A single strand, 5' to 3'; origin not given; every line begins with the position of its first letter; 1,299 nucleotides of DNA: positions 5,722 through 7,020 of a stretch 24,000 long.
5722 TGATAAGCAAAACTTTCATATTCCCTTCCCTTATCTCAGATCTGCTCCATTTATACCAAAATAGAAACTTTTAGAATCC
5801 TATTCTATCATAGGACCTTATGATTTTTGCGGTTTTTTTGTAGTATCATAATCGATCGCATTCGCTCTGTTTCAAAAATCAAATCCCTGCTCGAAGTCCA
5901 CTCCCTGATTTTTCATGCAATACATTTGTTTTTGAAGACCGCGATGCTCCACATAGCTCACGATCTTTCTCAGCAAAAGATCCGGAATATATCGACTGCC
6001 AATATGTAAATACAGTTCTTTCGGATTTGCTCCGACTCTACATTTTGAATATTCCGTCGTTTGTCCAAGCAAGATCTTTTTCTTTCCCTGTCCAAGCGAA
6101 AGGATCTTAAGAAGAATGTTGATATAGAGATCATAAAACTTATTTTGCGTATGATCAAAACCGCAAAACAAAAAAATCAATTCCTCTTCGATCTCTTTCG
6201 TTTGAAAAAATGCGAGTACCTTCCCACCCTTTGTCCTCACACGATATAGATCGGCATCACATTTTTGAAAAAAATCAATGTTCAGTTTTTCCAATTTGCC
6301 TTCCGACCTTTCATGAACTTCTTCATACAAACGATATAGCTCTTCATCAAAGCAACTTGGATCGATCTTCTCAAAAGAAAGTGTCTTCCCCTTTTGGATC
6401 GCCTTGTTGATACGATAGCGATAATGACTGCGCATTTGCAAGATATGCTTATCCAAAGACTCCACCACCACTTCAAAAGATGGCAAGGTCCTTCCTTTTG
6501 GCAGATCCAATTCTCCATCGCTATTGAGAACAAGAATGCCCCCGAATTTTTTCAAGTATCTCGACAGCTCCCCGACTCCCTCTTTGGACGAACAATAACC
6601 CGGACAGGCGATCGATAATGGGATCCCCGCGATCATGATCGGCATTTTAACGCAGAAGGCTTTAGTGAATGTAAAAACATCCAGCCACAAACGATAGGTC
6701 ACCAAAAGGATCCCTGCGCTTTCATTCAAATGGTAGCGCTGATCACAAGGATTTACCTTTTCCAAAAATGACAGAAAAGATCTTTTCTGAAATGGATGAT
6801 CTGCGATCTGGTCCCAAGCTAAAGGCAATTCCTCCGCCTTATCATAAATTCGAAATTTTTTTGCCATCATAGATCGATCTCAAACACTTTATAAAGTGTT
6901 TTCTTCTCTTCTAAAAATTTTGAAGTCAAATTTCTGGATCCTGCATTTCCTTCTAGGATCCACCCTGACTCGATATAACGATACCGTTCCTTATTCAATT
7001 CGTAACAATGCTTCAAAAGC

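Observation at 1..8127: Orphan operon: three paralogous B12-dependent radical SAM enzymes, a SAM methyltransferase, a membrane metallophosphoesterase and two GNAT/FemAB-fold acyltransferases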

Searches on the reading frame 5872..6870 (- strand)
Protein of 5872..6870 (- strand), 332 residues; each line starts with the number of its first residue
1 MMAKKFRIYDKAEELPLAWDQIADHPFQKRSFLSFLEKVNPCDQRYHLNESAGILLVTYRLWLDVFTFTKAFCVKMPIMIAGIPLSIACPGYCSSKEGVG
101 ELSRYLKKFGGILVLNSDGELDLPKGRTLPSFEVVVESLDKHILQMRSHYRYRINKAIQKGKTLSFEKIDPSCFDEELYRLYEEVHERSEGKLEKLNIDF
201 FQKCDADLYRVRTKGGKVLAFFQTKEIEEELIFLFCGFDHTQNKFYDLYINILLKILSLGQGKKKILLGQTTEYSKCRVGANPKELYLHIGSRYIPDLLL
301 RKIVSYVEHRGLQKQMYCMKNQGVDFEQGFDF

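Call 8: search_protein_families(library=pfam, proteins=[window:5872-6870:-], max_evalue=0.01)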
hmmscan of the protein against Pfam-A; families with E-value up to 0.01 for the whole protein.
window:5872-6870:- (332 aa): 0 families

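Call 9: search_protein_families(library=ncbifam, proteins=[window:5872-6870:-], max_evalue=0.01)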
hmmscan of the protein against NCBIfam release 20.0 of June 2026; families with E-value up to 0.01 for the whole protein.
window:5872-6870:- (332 aa): 0 families

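Call 15: find_homologous_proteins(query=window:5872-6870:-)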
Query window:5872-6870:- (332 aa): 49 proteins with E <= 0.001 among 1976 candidates.
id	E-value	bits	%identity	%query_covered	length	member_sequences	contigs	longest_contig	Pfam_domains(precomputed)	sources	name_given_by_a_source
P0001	2.6e-221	752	98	100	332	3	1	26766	-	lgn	-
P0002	1.5e-180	618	84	96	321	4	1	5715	-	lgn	-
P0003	2.3e-127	443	60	97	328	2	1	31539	-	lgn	-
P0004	6.1e-116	405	58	96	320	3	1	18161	-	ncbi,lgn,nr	ncbi:MAG: hypothetical protein Q4D65_08520 [Peptostreptococcaceae bacterium]|nr:hypothetical protein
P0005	2.5e-115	403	57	98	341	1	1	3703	-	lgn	-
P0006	4.3e-114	399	58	96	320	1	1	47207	-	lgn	-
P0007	2.1e-110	387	56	95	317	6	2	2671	-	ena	-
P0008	3.7e-108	380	53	96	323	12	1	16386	-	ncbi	-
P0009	4.1e-104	366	52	95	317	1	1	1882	-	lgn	-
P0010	1.9e-100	354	52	95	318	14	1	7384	-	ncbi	-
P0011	2.7e-99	351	52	95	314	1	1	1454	-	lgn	-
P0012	2.4e-89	318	50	90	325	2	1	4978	PF13480.14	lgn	-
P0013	2.6e-89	318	48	93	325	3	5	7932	-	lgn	-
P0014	6.5e-88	313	43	90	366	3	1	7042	-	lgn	-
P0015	8.5e-84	300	49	91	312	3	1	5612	PF04339.19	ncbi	-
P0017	1.2e-68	250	41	98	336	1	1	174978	PF13480.14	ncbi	-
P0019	1.4e-67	246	45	90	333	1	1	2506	PF13480.14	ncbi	-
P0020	1.8e-67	246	46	86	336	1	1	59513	PF13480.14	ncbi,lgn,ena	-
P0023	2.0e-66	243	44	86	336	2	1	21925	PF13480.14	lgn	-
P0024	7.7e-66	241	44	90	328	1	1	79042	PF13480.14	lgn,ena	-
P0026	4.5e-65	238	43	90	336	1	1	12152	PF13480.14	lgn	-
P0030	2.7e-62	229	41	91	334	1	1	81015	PF13480.14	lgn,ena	-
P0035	1.0e-53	201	39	97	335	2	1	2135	PF13480.14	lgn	-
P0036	7.9e-53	198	39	95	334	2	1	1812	PF13480.14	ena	-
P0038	5.0e-52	195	41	87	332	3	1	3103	PF13480.14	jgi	-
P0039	5.1e-51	192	37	92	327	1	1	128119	-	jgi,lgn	jgi:hypothetical protein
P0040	1.3e-50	191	40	90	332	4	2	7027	PF13480.14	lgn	-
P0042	1.1e-49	188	35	95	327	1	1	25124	PF13480.14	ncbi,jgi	ncbi:MAG: GNAT family N-acetyltransferase [Peptococcales bacterium]|jgi:hypothetical protein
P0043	6.5e-46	175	36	87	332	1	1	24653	PF13480.14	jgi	jgi:hypothetical protein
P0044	2.0e-44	170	30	96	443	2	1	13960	-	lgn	-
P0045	3.6e-44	169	37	87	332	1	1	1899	PF13480.14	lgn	-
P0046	6.3e-44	169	35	91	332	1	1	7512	PF13480.14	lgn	-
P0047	1.7e-43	167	31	95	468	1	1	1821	-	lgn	-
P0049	4.2e-10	57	29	53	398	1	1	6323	PF13480.14,PF04339.19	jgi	jgi:predicted N-acyltransferase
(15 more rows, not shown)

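Call 17: find_encoding_contigs(protein=P0017, flank=10000, max_places=2)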
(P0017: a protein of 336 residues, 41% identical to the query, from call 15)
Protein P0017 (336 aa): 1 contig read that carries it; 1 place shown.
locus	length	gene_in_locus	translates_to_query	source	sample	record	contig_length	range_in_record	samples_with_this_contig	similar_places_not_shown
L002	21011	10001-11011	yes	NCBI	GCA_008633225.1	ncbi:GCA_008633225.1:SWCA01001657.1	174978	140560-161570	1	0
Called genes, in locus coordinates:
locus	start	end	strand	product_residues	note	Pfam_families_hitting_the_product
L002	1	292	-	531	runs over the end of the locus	PF05496:RuvB_N (weak), PF13191:AAA_16 (faint), PF07728:AAA_5 (weak), PF13401:AAA_22 (faint), PF20720:nSTAND3 (weak), PF00004:AAA, PF17862:AAA_lid_3, PF01434:Peptidase_M41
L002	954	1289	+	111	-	PF00707:IF3_C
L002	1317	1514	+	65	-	PF01632:Ribosomal_L35p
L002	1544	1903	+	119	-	PF00453:Ribosomal_L20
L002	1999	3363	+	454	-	PF02386:TrkH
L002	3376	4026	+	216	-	PF02254:TrkA_N, PF02826:2-Hacid_dh_C (weak), PF02080:TrkA_C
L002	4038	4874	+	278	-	PF22435:MRM3-like_sub_bind, PF08032:SpoU_sub_bind, PF00588:SpoU_methylase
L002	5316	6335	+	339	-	PF02912:Phe_tRNA-synt_N, PF01409:tRNA-synt_2d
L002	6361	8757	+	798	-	PF01588:tRNA_bind, PF03483:B3_4, PF03484:B5, PF17759:tRNA_synthFbeta, PF03147:FDX-ACB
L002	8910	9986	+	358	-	-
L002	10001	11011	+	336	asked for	PF13480:Acetyltransf_6 (weak)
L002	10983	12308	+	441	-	PF02310:B12-binding, PF04055:Radical_SAM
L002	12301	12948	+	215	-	PF01209:Ubie_methyltran (weak), PF02353:CMAS (weak), PF13489:Methyltransf_23, PF13679:Methyltransf_32 (weak), PF13847:Methyltransf_31, PF08241:Methyltransf_11, PF08242:Methyltransf_12, PF13649:Methyltransf_25, +1 more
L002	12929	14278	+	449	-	PF02310:B12-binding, PF04055:Radical_SAM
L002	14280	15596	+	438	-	PF04055:Radical_SAM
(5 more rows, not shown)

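Call 18: find_related_loci(query=A1, collection=genome_contigs, flank=10000)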
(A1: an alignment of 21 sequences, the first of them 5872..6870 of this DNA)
Query A1 (332 aa) in genome_contigs; peptide patterns used: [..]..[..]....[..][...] (x = any residue, [..] = any of these).
28 stretches matched a pattern; 14 encode a relative of the query (tblastn E <= 1e-3); 14 distinct loci.
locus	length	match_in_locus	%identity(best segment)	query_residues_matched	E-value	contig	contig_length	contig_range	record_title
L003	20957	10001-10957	61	1-321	8e-132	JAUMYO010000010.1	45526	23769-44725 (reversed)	MAG: Peptostreptococcaceae bacterium isolate S17M_Sa_33 NODE_407_length_45526_cov_14.351279, whole genome shotgun sequen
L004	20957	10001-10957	57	2-320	7e-123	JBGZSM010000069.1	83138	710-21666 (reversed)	MAG: Filifactoraceae bacterium isolate D-73_MAG_2 D-73__110390, whole genome shotgun sequence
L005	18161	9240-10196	58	2-320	7e-123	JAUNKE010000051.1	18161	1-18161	MAG: Peptostreptococcaceae bacterium isolate S30M_Sa_15 NODE_1714_length_18161_cov_15.279134, whole genome shotgun seque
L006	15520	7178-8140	54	5-324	6e-107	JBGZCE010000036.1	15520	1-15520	MAG: Filifactoraceae bacterium isolate D-60_MAG_55 D-60__30202, whole genome shotgun sequence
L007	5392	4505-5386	41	1-284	3e-58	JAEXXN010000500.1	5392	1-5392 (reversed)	MAG: Bacillota bacterium isolate OH_HDB_150 k127_1315512, whole genome shotgun sequence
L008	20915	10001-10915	39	7-310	7e-58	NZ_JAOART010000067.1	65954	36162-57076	MAG: Anaeromicrobium sp. isolate McD1.6 contig_129345, whole genome shotgun sequence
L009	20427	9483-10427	40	5-306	2e-56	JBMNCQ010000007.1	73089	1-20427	MAG: Peptococcaceae bacterium isolate Bins.048 NODE_832, whole genome shotgun sequence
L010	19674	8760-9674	38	4-304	1e-55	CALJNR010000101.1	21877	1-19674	MAG: uncultured Clostridia bacterium isolate R1_Bin_METABAT__155_sub_1_1 genome assembly, contig: c_000000700699, whole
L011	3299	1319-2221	38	8-304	3e-54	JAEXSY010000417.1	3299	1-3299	MAG: Bacillota bacterium isolate OH_HBrB_329 k127_90393, whole genome shotgun sequence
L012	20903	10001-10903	37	8-304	6e-54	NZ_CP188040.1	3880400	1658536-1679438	Alloiococcus sp. CFN-8 chromosome, complete genome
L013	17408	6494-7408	39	10-303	3e-53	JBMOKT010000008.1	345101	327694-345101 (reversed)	MAG: Bacillota bacterium isolate Betzabe_MAG005 MAG005_8, whole genome shotgun sequence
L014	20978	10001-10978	35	5-320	2e-53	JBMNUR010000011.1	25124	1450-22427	MAG: Peptococcales bacterium isolate SBF912SR1HQ0049 scaffold_5971_c1, whole genome shotgun sequence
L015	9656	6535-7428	35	22-308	1e-39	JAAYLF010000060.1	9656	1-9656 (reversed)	MAG: Clostridiaceae bacterium isolate AS15tlH2ME_177 21476_AS15, whole genome shotgun sequence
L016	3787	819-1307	33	138-290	3e-20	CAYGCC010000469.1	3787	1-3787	MAG TPA_asm: uncultured Gemmatimonadota bacterium isolate ERP108616_co1_93 genome assembly, contig: k119_334995, whole g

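Call 25: find_encoding_contigs(protein=P0042, flank=10000, max_places=1)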
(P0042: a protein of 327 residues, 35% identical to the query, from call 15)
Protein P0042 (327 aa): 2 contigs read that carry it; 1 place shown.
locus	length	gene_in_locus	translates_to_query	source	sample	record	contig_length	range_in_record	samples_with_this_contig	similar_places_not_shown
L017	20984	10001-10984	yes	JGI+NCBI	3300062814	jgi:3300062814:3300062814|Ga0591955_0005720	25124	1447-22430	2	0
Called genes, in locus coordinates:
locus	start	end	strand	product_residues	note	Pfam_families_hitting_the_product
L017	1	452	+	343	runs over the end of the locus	PF03480:DctP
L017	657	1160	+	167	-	PF04290:DctQ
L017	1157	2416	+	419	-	PF06808:DctM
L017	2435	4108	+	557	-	PF00920:ILVD_EDD_N, PF24877:ILV_EDD_C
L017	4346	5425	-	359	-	PF00196:GerE, PF08281:Sigma70_r4_2 (weak)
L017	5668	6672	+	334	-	PF00364:Biotin_lipoyl, PF00198:2-oxoacid_dh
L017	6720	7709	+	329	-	PF00676:E1_dh, PF02775:TPP_enzyme_C (faint), PF00456:Transketolase_N (faint), PF13292:DXP_synthase_N (weak)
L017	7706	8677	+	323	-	PF02779:Transket_pyr, PF02780:Transketolase_C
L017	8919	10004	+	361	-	-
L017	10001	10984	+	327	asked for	PF13480:Acetyltransf_6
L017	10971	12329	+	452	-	PF02310:B12-binding, PF04055:Radical_SAM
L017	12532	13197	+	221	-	PF05148:Methyltransf_8 (weak), PF03141:Methyltransf_29 (weak), PF13489:Methyltransf_23, PF01209:Ubie_methyltran, PF13649:Methyltransf_25, PF13847:Methyltransf_31, PF08241:Methyltransf_11, PF08242:Methyltransf_12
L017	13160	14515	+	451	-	PF02310:B12-binding, PF04055:Radical_SAM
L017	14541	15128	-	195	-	-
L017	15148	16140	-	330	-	-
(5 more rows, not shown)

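Call 26: find_encoding_contigs(protein=P0039, flank=10000, max_places=1)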
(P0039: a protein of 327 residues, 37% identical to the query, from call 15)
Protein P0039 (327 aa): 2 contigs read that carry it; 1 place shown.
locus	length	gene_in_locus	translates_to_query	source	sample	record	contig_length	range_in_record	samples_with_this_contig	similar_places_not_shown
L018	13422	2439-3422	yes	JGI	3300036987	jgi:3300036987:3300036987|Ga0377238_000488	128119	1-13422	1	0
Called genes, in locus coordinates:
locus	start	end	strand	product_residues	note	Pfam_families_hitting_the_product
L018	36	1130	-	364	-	PF02899:Phage_int_SAM_1 (weak), PF13495:Phage_int_SAM_4, PF00589:Phage_integrase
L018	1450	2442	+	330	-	-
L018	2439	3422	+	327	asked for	-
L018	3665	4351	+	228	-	PF01209:Ubie_methyltran, PF03141:Methyltransf_29, PF13489:Methyltransf_23, PF13847:Methyltransf_31, PF08241:Methyltransf_11, PF08242:Methyltransf_12, PF13649:Methyltransf_25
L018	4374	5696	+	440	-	PF02310:B12-binding, PF04055:Radical_SAM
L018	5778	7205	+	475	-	PF02310:B12-binding, PF04055:Radical_SAM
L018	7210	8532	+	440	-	PF02310:B12-binding, PF04055:Radical_SAM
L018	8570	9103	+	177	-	PF21926:FeeM, PF13444:Acetyltransf_5 (weak)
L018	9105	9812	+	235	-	PF02666:PS_Dcarbxylase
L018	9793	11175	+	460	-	PF02310:B12-binding, PF04055:Radical_SAM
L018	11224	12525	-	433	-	PF02885:Glycos_trans_3N, PF00591:Glycos_transf_3, PF07831:PYNP_C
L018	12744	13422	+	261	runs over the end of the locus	PF01048:PNP_UDP_1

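Call 27: find_encoding_contigs(protein=P0030, flank=10000, max_places=1)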
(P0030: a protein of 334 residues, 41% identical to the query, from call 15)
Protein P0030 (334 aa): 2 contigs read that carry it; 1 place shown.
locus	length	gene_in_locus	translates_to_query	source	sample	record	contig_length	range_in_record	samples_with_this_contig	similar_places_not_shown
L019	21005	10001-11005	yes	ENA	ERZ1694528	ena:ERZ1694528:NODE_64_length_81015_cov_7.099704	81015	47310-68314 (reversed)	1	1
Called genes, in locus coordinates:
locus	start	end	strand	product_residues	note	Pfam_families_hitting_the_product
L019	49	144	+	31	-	-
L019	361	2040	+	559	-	PF03814:KdpA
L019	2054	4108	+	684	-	PF00122:E1-E2_ATPase, PF00702:Hydrolase, PF08282:Hydrolase_3 (faint), PF12710:HAD (faint)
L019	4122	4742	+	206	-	PF02669:KdpC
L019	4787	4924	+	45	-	-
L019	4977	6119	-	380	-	PF02702:KdpD, PF00582:Usp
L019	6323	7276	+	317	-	PF05448:AXE1, PF00326:Peptidase_S9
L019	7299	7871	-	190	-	-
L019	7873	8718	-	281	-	-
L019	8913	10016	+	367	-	-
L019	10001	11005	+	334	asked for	PF13480:Acetyltransf_6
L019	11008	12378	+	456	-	PF02310:B12-binding, PF04055:Radical_SAM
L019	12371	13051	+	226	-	PF01209:Ubie_methyltran, PF07021:MetW (weak), PF13489:Methyltransf_23, PF05175:MTS (weak), PF13847:Methyltransf_31, PF08241:Methyltransf_11, PF08242:Methyltransf_12, PF13649:Methyltransf_25, +1 more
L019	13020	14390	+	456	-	PF02310:B12-binding, PF04055:Radical_SAM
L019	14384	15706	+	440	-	PF02310:B12-binding, PF04055:Radical_SAM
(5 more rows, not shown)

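Call 31: search_solved_structures(query=A1, max_evalue=1)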
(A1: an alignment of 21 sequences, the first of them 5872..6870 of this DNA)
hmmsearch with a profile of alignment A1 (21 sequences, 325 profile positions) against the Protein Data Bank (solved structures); distinct sequences matched with E-value up to 1: 0.

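Call 44: predict_structure(alignment_id=A1)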
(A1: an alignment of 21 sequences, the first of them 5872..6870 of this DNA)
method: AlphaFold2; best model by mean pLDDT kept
length: 332 residues; sequences in the alignment: 21
mean_pLDDT: 90.1   pTM: 0.87
mean pLDDT of the five models: 90.1, 89.8, 89.6, 88.5, 88.1
residues with pLDDT >= 90: 260; 70-90: 39; 50-70: 21; < 50: 12
segments of 3 or more residues with pLDDT < 50: 1-3, 325-332
pLDDT, mean of each block of 10 residues (from residue 1): 76 97 94 94 93 95 67 77 91 94 96 94 94 96 96 98 97 97 89 83 97 97 96 96 96 98 96 92 94 95 89 75 46 33
secondary structure, 60 per line:
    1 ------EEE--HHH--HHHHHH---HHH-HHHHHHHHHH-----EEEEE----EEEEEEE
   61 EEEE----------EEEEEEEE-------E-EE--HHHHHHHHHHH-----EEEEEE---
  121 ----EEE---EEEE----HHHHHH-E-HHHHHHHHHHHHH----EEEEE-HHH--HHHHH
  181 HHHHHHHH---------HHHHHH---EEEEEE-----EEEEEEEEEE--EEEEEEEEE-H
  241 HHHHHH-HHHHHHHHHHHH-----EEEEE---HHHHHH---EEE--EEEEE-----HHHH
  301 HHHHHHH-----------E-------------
elements in order: E7-9 H17-22 H30-39 E45-49 E54-64 E75-82 H96-106 E112-117 E125-127 E131-134 H139-144 H148-160 E165-169 H176-188 H198-203 E207-212 E218-227 E230-238 H240-246 H248-259 E265-269 H273-278 E282-284 E287-291 H297-307

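Call 48: fold_search(model_id=the predicted structure, library=pdb)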
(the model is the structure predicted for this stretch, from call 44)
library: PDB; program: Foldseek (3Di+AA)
matches with E <= 10: 581; with E <= 0.001: 175
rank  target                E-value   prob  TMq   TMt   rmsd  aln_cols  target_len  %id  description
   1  9wqx                  3.4e-08  1.00  0.53  0.59   5.6       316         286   14  aminoacyl-tRNA-dependent peptide synthase, Sbb17, complexed with streptothrisamine (released 2026-04-01)
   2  9goe_A                4.1e-08  1.00  0.56  0.26   5.7       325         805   14  Cryo-EM structure of the multiple peptide resistance factor (MprF) from Pseudomonas aeruginosa bound to a synthetic na (released 2025-03-12)
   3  4v36_B                5.5e-08  1.00  0.46  0.48   7.5       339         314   14  The structure of L-PGS from Bacillus licheniformis (released 2015-08-19)
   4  4v35                  6.9e-08  1.00  0.48  0.50   5.8       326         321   12  The Structure of A-PGS from Pseudomonas aeruginosa (released 2015-08-19)
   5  9j8s_A                8.2e-08  1.00  0.52  0.24   5.3       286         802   14  MprF from Pseudomonas aeruginosa in nanodisc, C2 symmetry (released 2025-09-03)
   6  9j8q_A                1.3e-07  1.00  0.50  0.24   6.8       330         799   15  MprF from Pseudomonas aeruginosa in GDN micelle, C2 symmetry (released 2025-09-03)
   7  9wqy                  1.5e-07  1.00  0.55  0.63   5.2       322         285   13  aminoacyl-tRNA-dependent peptide synthase, Sba18, complexed with streptothrisamine (released 2026-04-01)
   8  9wqw                  1.6e-07  1.00  0.54  0.61   5.2       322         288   14  aminoacyl-tRNA-dependent peptide synthase, Sbb17 (released 2026-04-01)
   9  6lv0_A                1.7e-07  1.00  0.47  0.49   5.8       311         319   14  Crystal structure of the soluble domain of the multiple peptide resistance factor (MprF) from Rhizobium tropici (released 2021-02-03)
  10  4v34                  1.9e-07  1.00  0.49  0.50   5.5       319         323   13  The Structure of A-PGS from Pseudomonas aeruginosa (SeMet derivative) (released 2015-08-19)
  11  5vrv_D                2.0e-07  1.00  0.46  0.48   7.5       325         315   13  2.05 Angstrom Resolution Crystal Structure of C-terminal Domain (DUF2156) of Putative Lysylphosphatidylglycerol Synthe (released 2017-05-24)
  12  5vrv_A                2.4e-07  1.00  0.47  0.49   5.9       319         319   12  2.05 Angstrom Resolution Crystal Structure of C-terminal Domain (DUF2156) of Putative Lysylphosphatidylglycerol Synthe (released 2017-05-24)
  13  5vrv_B                2.8e-07  1.00  0.50  0.52   5.9       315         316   14  2.05 Angstrom Resolution Crystal Structure of C-terminal Domain (DUF2156) of Putative Lysylphosphatidylglycerol Synthe (released 2017-05-24)
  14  5vrv_F                3.8e-07  1.00  0.48  0.49   5.9       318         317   14  2.05 Angstrom Resolution Crystal Structure of C-terminal Domain (DUF2156) of Putative Lysylphosphatidylglycerol Synthe (released 2017-05-24)
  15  4ii9_A                4.5e-07  1.00  0.52  0.51   6.7       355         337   11  Crystal structure of Weissella viridescens FemXVv non-ribosomal amino acid transferase in complex with a peptidyl-RNA  (released 2013-07-03)
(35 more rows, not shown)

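Call 67: search_protein_families(library=pfam, proteins=[L018:8558-9103:+, L018:9105-9812:+, L014:14538-15125:-, L014:15145-16137:-, L012:17207-18064:+, L009:16712-17833:+], max_evalue=0.001)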
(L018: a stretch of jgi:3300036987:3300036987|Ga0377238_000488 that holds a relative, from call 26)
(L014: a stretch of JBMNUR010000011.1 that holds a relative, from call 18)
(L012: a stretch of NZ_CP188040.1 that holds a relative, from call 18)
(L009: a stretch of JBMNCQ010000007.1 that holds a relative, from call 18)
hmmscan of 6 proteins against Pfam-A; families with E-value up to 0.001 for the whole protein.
L018:8558-9103:+ (181 aa): 3 families
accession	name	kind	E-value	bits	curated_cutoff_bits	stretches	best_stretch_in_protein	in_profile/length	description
PF21926.2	FeeM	-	4.4e-13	49.8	27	1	34-156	21-150/158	N-acyl amino acid synthase FeeM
PF13444.12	Acetyltransf_5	-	2.2e-06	28.7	22.4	1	26-106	5-97/102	Acetyltransferase (GNAT) domain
PF23209.2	IDM1_C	-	0.00085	19.9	33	0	79-147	48-117/140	Increased DNA methylation 1, C-terminal domain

L018:9105-9812:+ (235 aa): 1 family
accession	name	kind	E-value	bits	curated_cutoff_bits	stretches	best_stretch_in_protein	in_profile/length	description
PF02666.20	PS_Dcarbxylase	-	9.9e-45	153.1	22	1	20-221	5-198/198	Phosphatidylserine decarboxylase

L014:14538-15125:- (195 aa): 0 families

L014:15145-16137:- (330 aa): 0 families

L012:17207-18064:+ (285 aa): 2 families
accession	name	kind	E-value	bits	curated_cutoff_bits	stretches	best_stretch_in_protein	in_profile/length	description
PF01797.21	Y1_Tnp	-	2.9e-12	47.2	23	1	15-126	5-121/121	Transposase IS200 like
PF04545.22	Sigma70_r4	-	0.0006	19.7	24.1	0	249-284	13-43/50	Sigma-70, region 4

L009:16712-17833:+ (373 aa): 0 families
